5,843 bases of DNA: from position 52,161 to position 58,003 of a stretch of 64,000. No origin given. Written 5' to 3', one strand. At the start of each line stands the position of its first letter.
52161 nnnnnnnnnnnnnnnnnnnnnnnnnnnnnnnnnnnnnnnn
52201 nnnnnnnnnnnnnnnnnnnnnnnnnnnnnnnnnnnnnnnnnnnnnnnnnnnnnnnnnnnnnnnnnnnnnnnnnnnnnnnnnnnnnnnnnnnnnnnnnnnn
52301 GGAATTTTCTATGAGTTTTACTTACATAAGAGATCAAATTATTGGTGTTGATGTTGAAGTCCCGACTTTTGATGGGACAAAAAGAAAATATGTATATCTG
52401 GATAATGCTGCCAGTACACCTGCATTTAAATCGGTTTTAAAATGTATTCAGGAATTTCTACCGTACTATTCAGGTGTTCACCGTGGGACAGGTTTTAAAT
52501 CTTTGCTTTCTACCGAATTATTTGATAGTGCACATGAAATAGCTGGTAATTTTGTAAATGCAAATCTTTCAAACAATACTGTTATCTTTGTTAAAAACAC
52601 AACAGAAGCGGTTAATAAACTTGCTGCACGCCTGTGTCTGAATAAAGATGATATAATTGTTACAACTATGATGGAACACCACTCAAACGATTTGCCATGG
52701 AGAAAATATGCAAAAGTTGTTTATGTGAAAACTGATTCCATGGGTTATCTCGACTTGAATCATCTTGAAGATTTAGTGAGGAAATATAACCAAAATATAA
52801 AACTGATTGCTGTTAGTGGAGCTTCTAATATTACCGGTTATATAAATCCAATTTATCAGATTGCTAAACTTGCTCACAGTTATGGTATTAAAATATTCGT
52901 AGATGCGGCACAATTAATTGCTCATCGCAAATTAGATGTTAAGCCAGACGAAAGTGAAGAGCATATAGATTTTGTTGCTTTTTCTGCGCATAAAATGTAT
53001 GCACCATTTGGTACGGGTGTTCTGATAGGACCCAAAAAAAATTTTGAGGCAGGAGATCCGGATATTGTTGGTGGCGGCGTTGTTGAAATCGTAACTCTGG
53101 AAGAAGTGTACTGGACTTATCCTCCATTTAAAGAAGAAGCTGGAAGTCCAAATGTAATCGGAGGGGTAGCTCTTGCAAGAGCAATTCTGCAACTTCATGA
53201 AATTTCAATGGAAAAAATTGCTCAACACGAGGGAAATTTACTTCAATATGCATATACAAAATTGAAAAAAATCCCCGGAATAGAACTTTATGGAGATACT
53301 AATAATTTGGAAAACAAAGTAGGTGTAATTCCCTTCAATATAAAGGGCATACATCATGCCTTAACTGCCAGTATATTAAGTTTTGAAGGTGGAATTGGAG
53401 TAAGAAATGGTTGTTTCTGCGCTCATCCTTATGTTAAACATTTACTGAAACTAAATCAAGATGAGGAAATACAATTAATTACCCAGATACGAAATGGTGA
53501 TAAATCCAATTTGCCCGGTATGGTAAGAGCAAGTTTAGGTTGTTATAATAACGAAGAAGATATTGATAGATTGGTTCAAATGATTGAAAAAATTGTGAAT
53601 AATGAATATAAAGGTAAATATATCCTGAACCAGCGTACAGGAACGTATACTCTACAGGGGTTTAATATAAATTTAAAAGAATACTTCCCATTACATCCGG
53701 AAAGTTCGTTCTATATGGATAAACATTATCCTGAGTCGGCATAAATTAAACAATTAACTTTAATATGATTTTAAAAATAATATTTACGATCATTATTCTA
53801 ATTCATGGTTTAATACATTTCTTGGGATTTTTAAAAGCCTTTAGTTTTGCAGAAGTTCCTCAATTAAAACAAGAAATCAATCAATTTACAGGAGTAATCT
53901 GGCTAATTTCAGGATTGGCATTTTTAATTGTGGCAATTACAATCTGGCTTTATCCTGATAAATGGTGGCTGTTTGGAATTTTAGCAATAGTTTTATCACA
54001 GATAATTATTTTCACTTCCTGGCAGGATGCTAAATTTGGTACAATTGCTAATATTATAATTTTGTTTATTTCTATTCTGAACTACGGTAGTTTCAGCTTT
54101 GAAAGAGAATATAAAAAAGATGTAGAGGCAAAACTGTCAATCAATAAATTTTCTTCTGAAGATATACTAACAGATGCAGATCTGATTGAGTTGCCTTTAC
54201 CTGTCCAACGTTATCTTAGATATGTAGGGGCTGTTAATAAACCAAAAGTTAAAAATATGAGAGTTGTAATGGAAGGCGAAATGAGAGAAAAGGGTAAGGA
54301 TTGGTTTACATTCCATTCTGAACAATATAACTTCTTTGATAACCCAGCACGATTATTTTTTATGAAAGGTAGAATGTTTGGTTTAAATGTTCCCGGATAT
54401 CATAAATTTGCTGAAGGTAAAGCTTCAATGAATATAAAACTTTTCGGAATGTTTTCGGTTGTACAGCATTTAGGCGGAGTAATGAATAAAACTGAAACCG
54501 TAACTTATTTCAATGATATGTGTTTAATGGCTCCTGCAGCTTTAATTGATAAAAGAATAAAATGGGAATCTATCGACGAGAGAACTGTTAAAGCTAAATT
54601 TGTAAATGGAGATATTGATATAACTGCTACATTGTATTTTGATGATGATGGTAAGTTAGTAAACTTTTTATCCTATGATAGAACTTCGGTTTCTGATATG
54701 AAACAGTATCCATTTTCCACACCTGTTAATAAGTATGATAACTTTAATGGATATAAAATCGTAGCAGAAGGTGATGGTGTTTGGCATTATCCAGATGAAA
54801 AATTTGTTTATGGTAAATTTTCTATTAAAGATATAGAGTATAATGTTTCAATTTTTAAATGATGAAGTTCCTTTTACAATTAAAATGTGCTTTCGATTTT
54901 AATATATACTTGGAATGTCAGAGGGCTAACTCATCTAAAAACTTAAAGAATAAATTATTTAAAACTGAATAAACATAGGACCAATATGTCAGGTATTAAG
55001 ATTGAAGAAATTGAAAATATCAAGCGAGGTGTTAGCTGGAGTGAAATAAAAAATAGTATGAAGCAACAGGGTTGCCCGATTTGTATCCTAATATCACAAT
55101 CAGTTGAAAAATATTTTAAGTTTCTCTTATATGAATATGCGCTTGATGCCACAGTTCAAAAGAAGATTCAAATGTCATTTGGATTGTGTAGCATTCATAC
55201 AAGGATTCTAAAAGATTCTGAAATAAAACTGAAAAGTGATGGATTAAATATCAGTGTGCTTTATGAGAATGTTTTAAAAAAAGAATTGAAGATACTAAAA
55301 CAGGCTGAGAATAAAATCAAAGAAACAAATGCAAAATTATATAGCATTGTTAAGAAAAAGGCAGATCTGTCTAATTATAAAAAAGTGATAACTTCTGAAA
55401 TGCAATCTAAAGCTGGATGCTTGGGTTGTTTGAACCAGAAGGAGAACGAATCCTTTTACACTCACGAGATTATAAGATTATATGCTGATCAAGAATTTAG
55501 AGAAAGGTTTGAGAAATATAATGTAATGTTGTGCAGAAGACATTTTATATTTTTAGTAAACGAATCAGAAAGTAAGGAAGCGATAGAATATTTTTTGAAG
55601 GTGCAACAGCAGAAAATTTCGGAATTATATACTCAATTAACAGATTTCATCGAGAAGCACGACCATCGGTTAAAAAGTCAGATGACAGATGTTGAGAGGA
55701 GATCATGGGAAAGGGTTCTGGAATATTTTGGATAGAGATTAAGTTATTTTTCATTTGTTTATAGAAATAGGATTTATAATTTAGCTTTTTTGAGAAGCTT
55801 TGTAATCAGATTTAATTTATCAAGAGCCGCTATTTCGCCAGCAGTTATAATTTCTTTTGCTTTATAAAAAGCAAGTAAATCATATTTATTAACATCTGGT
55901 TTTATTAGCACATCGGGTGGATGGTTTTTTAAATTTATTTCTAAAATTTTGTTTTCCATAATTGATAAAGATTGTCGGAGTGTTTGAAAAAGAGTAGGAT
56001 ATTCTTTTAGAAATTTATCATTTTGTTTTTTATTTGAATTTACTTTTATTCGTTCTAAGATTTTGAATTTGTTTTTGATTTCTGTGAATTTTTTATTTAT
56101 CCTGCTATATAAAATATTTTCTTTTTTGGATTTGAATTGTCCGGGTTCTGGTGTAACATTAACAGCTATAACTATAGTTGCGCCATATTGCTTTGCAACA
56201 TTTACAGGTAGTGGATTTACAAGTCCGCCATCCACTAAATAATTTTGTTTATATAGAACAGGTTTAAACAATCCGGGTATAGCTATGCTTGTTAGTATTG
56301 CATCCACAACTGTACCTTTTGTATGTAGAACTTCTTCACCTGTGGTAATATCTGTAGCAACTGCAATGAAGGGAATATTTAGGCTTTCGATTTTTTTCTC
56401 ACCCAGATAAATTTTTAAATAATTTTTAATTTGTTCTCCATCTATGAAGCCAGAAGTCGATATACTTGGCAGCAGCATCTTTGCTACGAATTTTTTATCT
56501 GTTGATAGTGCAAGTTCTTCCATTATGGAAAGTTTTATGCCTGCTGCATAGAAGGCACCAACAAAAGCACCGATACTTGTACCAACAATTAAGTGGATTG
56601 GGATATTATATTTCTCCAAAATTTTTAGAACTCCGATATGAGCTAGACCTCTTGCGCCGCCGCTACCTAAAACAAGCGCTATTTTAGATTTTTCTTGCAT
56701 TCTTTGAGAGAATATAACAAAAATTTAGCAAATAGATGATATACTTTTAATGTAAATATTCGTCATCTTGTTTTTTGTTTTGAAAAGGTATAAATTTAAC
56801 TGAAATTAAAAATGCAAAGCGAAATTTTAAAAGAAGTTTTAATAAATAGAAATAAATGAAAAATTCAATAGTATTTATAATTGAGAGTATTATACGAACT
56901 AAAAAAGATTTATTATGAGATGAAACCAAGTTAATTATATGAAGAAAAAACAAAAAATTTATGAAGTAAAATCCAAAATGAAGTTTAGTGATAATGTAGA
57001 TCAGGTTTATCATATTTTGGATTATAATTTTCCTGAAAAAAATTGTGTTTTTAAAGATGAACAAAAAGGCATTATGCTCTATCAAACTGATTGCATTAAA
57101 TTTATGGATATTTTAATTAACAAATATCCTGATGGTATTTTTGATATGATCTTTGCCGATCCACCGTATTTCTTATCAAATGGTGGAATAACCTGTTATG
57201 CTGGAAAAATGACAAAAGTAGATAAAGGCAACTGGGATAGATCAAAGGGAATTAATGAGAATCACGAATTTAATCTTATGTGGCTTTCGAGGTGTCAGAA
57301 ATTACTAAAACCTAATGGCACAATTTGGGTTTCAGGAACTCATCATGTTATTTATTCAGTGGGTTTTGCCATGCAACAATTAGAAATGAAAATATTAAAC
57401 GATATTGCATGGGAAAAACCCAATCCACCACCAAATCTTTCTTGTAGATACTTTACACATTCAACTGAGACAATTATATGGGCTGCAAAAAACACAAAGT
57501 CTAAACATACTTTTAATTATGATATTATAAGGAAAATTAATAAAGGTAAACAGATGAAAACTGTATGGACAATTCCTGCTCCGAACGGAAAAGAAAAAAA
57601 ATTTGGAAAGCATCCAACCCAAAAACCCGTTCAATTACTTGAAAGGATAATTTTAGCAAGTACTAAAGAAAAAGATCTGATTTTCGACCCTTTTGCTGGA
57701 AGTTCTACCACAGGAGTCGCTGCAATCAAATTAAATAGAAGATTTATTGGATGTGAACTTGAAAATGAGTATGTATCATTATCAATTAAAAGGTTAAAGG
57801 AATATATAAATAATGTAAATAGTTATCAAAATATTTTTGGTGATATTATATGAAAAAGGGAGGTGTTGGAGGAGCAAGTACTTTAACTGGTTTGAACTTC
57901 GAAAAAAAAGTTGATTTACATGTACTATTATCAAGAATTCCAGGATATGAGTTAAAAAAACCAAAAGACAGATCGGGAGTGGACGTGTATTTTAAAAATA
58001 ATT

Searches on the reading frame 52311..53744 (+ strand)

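Call 67: search_protein_families(library=pfam, proteins=[window:52311-53744:+], max_evalue=0.00001)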
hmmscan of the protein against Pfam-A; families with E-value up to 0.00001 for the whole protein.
window:52311-53744:+ (477 aa): 3 families
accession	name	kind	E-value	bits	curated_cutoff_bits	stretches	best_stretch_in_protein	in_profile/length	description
PF00266.25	Aminotran_5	-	7.7e-90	302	21.5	1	28-421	1-371/371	Aminotransferase class-V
PF01212.27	Beta_elim_lyase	-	4.6e-11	43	27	1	89-262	48-215/288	Beta-eliminating lyase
PF00155.27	Aminotran_1_2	-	1.8e-08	34.4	19.7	1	38-200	18-187/361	Aminotransferase class I and II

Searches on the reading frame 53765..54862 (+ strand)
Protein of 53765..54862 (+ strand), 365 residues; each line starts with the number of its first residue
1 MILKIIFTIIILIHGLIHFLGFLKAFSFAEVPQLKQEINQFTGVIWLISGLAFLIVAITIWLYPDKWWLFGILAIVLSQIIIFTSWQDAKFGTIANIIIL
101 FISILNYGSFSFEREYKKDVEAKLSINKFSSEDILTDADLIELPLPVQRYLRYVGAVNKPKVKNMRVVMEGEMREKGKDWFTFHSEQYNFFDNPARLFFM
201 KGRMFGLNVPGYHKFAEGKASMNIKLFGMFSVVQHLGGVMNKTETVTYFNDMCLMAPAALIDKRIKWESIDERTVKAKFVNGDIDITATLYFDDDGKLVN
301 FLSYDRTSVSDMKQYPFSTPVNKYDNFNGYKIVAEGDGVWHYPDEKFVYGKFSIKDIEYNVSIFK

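Call 67: search_protein_families(library=pfam, proteins=[window:53765-54862:+], max_evalue=0.00001)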
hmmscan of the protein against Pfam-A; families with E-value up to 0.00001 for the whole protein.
window:53765-54862:+ (365 aa): 2 families
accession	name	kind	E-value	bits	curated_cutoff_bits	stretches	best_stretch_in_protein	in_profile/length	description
PF20181.5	DUF6544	-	3.7e-72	242.6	25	1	134-352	2-221/221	Family of unknown function (DUF6544)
PF21900.3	DUF6920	-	2.7e-49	168.1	27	1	142-359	2-222/222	Family of unknown function (DUF6920)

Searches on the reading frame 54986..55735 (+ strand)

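Call 67: search_protein_families(library=pfam, proteins=[window:54986-55735:+], max_evalue=0.00001)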
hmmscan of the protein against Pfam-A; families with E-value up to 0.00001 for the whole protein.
window:54986-55735:+ (249 aa): 1 family
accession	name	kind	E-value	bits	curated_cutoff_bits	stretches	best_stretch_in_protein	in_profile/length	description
PF19538.4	DUF6062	-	3e-16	60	27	1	87-243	71-231/243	Family of unknown function (DUF6062)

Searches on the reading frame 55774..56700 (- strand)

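Call 67: search_protein_families(library=pfam, proteins=[window:55774-56700:-], max_evalue=0.00001)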
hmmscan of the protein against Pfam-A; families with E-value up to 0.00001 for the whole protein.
window:55774-56700:- (308 aa): 1 family
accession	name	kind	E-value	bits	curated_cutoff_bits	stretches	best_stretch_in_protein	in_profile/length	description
PF01734.28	Patatin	-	3.6e-33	115.8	27.7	1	9-169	1-190/191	Patatin-like phospholipase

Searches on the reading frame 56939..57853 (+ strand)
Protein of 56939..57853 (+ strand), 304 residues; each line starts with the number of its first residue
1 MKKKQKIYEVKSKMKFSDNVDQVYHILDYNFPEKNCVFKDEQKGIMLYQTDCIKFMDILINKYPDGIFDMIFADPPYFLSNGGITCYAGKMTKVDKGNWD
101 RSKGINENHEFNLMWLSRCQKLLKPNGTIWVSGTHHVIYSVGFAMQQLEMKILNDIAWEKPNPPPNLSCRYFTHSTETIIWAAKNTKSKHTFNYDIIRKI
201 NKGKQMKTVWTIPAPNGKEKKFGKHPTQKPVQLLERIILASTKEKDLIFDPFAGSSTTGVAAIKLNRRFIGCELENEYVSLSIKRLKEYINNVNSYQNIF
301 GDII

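Call 67: search_protein_families(library=pfam, proteins=[window:56939-57853:+], max_evalue=0.00001)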
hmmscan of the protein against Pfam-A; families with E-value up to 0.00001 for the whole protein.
window:56939-57853:+ (304 aa): 1 family
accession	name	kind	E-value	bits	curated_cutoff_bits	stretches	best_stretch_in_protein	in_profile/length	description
PF01555.25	N6_N4_Mtase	-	2.2e-62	211.3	26.7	1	69-282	2-219/221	DNA methylase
